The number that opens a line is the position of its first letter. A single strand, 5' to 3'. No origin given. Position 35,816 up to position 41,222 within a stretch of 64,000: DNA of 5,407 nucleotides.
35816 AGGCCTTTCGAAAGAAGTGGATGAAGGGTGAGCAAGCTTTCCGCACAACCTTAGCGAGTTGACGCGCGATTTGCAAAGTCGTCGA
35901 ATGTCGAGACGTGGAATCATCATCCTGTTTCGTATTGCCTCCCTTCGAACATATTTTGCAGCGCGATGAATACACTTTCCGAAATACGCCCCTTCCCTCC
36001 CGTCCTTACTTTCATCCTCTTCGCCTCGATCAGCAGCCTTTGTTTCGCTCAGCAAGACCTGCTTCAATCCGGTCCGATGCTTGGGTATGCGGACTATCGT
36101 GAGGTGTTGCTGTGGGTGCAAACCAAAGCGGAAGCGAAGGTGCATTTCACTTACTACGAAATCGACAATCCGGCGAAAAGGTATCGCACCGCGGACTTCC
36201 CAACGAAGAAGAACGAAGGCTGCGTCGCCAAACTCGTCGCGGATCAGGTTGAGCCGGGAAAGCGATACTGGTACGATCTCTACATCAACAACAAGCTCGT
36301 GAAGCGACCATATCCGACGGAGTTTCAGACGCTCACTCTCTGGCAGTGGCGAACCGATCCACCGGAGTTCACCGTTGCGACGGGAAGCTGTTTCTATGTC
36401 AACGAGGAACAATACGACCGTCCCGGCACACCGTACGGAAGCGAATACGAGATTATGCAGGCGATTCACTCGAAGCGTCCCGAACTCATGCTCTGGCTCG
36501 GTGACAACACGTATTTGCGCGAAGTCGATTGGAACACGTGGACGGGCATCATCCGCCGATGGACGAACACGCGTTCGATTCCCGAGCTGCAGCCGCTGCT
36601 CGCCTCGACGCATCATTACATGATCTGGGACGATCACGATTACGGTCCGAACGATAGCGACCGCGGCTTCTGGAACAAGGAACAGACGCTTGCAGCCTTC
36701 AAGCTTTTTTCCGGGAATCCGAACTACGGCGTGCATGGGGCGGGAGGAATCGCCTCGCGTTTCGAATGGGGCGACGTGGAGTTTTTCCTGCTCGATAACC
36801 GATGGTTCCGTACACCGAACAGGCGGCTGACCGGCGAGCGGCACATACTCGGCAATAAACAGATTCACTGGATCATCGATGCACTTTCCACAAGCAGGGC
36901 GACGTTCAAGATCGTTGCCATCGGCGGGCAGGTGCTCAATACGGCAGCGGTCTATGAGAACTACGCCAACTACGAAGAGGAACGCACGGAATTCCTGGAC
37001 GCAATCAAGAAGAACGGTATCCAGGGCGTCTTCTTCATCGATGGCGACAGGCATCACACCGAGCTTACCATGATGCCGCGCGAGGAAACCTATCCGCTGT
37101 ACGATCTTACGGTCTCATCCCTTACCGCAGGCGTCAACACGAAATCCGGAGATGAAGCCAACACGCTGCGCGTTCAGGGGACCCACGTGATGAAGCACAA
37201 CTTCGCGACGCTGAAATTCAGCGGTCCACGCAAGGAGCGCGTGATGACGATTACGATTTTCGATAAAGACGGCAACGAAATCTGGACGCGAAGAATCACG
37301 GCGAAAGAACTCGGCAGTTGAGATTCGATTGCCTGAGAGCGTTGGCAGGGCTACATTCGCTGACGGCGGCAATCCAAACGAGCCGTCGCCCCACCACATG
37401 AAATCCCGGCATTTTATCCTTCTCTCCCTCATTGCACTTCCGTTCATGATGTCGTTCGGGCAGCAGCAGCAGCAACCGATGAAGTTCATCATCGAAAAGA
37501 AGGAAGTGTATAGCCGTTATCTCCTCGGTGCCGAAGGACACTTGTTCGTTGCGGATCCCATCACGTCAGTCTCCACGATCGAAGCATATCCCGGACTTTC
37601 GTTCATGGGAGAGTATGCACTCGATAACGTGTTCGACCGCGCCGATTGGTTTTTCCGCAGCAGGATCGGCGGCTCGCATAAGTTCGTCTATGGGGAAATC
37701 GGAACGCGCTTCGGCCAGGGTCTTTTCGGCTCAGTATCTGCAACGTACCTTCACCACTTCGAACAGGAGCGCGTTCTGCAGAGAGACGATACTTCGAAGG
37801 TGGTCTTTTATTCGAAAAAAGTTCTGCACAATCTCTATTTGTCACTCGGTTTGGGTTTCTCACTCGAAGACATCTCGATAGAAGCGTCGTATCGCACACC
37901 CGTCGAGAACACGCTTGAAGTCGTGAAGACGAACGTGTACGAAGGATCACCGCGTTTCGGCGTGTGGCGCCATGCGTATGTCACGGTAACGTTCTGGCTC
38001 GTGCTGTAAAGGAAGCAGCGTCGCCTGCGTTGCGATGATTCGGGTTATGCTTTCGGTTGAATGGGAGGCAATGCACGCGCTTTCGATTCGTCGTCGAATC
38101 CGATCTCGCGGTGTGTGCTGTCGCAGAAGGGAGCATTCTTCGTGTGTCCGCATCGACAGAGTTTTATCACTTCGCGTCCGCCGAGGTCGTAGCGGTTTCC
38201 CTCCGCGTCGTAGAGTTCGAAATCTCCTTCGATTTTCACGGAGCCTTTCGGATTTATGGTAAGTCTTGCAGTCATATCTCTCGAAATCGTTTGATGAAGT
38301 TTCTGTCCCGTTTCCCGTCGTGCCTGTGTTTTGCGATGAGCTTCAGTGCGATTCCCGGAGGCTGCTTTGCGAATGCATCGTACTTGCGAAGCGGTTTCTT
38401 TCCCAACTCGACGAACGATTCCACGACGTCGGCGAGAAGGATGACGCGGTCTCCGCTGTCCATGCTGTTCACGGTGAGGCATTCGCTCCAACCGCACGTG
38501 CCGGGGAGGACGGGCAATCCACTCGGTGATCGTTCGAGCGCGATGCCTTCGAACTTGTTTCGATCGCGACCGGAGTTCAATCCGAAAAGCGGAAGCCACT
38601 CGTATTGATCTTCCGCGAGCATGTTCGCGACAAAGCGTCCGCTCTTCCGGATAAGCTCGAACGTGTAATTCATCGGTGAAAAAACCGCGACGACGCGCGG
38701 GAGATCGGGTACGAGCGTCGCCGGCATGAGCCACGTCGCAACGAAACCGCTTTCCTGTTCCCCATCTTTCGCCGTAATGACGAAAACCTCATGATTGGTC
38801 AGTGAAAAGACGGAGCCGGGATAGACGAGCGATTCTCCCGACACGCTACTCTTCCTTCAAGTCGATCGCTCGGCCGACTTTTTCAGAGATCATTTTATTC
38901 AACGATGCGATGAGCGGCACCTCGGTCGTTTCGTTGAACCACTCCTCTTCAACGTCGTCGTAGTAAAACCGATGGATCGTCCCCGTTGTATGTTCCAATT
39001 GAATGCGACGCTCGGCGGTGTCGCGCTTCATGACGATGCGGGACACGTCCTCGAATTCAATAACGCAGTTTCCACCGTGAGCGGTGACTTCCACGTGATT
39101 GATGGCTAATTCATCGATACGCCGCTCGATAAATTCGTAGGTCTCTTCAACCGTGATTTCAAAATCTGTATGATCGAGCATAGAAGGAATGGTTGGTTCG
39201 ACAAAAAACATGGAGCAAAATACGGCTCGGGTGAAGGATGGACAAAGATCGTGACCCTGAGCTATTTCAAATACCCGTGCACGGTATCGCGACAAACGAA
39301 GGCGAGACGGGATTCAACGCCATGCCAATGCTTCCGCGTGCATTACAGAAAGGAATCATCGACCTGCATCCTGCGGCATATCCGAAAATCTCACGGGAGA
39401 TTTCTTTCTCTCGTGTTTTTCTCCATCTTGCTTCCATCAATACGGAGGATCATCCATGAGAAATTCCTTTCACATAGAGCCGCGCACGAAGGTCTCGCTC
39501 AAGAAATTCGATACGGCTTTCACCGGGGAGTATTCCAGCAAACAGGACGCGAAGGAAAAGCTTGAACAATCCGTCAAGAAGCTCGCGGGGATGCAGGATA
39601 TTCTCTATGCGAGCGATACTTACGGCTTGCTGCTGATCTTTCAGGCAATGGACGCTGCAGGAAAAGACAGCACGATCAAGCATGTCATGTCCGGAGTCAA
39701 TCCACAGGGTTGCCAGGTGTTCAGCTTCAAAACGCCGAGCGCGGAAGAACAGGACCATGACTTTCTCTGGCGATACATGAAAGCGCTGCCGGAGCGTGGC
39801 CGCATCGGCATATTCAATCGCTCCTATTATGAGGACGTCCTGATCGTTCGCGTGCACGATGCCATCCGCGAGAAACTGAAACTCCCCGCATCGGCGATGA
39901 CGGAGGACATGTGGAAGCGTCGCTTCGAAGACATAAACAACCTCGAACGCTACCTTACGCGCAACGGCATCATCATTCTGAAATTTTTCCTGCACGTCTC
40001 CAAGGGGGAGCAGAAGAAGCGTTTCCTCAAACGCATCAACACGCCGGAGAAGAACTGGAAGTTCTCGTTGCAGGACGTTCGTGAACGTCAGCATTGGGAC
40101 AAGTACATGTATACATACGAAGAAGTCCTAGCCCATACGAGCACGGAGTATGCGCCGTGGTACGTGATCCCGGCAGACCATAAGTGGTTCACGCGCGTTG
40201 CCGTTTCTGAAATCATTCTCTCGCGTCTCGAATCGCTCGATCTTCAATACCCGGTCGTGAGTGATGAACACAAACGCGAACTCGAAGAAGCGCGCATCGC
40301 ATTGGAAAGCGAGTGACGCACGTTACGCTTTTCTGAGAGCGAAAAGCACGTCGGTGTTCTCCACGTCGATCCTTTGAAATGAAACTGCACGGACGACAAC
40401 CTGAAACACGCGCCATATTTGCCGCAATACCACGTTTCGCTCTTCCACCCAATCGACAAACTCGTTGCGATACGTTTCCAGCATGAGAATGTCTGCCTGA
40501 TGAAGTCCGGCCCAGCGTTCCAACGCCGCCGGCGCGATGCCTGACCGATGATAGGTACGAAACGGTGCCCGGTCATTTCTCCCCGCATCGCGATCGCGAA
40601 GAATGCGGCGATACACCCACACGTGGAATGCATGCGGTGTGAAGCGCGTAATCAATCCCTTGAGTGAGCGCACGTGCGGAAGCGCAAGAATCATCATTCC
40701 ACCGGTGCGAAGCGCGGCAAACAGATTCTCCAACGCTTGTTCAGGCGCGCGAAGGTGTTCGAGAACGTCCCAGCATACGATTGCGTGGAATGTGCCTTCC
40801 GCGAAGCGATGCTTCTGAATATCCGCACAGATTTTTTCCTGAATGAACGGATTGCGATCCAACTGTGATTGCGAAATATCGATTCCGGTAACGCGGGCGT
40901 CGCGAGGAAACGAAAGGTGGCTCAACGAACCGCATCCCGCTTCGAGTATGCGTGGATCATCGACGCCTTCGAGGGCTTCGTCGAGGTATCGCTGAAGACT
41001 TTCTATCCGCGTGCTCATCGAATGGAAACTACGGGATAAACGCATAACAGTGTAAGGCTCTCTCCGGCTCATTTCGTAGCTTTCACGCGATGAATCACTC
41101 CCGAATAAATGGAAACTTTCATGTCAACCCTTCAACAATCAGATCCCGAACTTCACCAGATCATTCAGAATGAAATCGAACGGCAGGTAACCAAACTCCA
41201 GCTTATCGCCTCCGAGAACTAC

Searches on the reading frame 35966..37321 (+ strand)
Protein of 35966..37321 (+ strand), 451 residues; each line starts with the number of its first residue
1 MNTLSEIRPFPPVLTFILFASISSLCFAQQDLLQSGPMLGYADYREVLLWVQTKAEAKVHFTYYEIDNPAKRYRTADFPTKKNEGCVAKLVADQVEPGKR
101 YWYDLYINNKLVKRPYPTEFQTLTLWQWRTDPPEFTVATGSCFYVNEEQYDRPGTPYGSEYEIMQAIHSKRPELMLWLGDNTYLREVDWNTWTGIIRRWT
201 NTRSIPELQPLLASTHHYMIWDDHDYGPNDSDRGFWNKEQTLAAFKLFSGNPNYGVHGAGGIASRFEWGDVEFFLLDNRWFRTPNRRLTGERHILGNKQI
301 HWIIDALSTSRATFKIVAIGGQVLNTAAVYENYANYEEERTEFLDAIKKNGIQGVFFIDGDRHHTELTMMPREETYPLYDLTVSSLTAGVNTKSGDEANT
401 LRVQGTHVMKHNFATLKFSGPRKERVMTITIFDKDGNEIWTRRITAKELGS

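Call 34: search_protein_families(library=pfam, proteins=[window:35966-37321:+], max_evalue=0.00001)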
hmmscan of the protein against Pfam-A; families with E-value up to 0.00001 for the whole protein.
window:35966-37321:+ (451 aa): 2 families
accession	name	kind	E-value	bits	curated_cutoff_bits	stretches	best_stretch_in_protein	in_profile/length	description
PF09423.15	PhoD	-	3.5e-18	66.3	27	1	161-396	14-301/343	PhoD-like phosphatase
PF25077.1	DUF7800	-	2.5e-07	31.2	27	1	33-121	4-85/89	Domain of unknown function (DUF7800)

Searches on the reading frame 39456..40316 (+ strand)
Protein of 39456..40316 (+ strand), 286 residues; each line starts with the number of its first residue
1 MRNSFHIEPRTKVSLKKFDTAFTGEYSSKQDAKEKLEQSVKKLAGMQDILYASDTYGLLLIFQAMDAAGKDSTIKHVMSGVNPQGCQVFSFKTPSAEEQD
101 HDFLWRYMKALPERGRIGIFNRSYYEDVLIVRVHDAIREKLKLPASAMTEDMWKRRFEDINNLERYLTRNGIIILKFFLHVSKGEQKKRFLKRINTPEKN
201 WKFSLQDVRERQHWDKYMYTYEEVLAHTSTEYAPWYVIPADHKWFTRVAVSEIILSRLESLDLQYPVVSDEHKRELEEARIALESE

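Call 35: search_protein_families(library=pfam, proteins=[window:39456-40316:+], max_evalue=0.00001)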
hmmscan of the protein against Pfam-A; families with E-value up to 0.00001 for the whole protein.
window:39456-40316:+ (286 aa): 1 family
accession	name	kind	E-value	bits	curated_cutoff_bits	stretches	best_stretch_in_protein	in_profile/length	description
PF03976.20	PPK2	-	2e-72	243.9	22.3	1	27-261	2-224/229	Polyphosphate kinase 2 (PPK2)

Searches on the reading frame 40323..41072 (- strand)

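Call 35: search_protein_families(library=pfam, proteins=[window:40323-41072:-], max_evalue=0.00001)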
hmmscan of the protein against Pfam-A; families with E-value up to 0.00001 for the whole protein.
window:40323-41072:- (249 aa): 5 families
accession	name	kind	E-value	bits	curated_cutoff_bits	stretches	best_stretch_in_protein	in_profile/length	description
PF13489.12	Methyltransf_23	-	7.1e-14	52.3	27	1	22-144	5-124/164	Methyltransferase domain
PF08241.18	Methyltransf_11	-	1e-13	52.2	21.2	1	43-128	1-94/95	Methyltransferase domain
PF08242.18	Methyltransf_12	-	2.6e-11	44.5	30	1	43-126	1-97/98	Methyltransferase domain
PF13649.12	Methyltransf_25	-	2.2e-10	41.5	27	1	42-125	1-97/97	Methyltransferase domain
PF13847.12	Methyltransf_31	-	1.2e-07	31.9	27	1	41-133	6-113/145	Methyltransferase domain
